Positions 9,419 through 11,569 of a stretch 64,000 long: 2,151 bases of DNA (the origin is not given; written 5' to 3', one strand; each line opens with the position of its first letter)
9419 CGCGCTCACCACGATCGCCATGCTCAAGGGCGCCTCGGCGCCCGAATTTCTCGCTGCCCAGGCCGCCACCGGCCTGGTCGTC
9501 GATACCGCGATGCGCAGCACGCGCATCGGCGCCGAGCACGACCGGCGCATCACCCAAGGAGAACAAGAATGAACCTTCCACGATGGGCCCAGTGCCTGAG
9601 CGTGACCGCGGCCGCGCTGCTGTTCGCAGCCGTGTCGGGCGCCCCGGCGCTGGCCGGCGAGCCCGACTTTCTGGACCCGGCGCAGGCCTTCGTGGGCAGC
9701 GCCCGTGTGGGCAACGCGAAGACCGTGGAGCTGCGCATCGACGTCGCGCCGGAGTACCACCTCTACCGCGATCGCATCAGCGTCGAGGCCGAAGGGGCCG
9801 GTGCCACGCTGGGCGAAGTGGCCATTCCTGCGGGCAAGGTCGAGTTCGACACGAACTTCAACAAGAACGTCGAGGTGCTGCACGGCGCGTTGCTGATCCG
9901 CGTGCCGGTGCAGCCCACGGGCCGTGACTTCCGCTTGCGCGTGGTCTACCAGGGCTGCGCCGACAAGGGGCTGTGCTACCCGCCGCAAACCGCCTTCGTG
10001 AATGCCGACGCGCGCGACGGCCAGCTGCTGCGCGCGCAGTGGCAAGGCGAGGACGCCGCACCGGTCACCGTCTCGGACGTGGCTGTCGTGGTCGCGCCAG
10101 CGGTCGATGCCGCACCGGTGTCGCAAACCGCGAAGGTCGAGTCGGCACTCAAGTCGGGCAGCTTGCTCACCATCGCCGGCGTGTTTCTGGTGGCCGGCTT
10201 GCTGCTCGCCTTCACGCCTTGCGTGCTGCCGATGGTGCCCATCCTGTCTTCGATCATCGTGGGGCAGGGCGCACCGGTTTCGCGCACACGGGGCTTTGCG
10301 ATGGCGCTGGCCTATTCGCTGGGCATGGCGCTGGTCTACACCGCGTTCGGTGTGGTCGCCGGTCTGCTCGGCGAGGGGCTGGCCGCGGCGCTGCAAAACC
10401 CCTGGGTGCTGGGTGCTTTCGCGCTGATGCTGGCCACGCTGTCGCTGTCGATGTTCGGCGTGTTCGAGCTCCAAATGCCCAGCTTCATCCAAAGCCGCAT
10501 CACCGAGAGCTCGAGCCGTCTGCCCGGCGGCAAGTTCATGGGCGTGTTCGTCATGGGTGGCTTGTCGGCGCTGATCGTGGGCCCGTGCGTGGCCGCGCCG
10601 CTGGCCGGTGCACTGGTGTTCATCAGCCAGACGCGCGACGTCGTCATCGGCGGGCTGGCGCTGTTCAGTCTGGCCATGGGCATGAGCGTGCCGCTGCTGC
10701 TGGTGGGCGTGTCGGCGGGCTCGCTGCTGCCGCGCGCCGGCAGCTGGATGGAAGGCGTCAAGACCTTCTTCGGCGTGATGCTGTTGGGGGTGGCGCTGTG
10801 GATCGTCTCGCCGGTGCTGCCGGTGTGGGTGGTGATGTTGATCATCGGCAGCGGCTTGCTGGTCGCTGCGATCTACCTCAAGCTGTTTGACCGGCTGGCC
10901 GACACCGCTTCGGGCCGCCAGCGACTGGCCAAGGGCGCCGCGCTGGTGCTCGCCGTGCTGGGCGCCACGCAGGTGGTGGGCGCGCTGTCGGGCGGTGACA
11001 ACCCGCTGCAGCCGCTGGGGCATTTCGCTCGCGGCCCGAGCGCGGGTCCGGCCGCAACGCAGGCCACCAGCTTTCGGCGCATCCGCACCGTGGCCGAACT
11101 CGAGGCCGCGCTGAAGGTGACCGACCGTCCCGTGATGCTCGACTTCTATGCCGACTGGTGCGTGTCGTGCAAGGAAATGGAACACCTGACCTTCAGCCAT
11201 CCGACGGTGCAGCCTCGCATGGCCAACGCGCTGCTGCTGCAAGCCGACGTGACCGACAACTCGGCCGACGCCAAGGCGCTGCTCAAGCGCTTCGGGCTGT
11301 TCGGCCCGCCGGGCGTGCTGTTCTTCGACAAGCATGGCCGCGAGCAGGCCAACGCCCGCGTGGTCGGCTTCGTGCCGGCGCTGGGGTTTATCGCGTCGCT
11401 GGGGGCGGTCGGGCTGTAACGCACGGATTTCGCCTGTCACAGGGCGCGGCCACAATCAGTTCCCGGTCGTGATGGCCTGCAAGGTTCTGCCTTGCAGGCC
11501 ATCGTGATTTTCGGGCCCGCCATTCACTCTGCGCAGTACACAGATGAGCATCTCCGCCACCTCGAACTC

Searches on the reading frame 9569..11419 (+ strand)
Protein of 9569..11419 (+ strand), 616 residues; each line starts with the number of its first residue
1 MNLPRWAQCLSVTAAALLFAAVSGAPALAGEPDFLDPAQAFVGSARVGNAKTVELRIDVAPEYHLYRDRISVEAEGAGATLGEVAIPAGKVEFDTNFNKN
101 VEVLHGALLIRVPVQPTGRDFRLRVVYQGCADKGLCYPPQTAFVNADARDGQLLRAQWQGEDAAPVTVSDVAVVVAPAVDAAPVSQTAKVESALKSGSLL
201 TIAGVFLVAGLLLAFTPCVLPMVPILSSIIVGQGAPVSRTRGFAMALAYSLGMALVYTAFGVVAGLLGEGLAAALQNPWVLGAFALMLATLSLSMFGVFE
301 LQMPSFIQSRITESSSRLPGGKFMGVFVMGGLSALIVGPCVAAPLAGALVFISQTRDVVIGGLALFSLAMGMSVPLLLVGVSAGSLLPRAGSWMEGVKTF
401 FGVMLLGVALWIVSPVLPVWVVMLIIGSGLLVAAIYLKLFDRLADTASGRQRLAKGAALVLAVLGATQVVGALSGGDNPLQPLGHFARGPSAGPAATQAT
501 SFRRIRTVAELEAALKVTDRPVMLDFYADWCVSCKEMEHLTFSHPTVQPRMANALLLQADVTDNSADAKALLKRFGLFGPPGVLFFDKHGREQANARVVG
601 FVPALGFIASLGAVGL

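Call 19: search_protein_families(library=pfam, proteins=[window:9569-11419:+], max_evalue=0.01)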
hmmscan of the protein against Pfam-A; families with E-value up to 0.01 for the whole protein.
window:9569-11419:+ (616 aa): 6 families
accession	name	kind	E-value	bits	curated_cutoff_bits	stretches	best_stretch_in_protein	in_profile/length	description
PF02683.22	DsbD_TM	-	2.2e-94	315.3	27.1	1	200-417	2-219/219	Cytochrome C biogenesis protein transmembrane domain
PF11412.14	DsbD_N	-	1.4e-28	99.7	25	1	32-146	2-117/119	Thiol:disulfide interchange protein DsbD, N-terminal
PF13899.12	Thioredoxin_7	-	2.1e-12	47.4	27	1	513-587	11-82/83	Thioredoxin-like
PF13098.12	Thioredoxin_2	-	1.5e-08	35.3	27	1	519-608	5-101/104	Thioredoxin-like domain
PF13386.12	DsbD_2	-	2.7e-08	34.4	24.9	1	206-404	2-192/199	Cytochrome C biogenesis protein transmembrane region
PF00085.26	Thioredoxin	-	1.6e-06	28.5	23.5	1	509-586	8-79/103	Thioredoxin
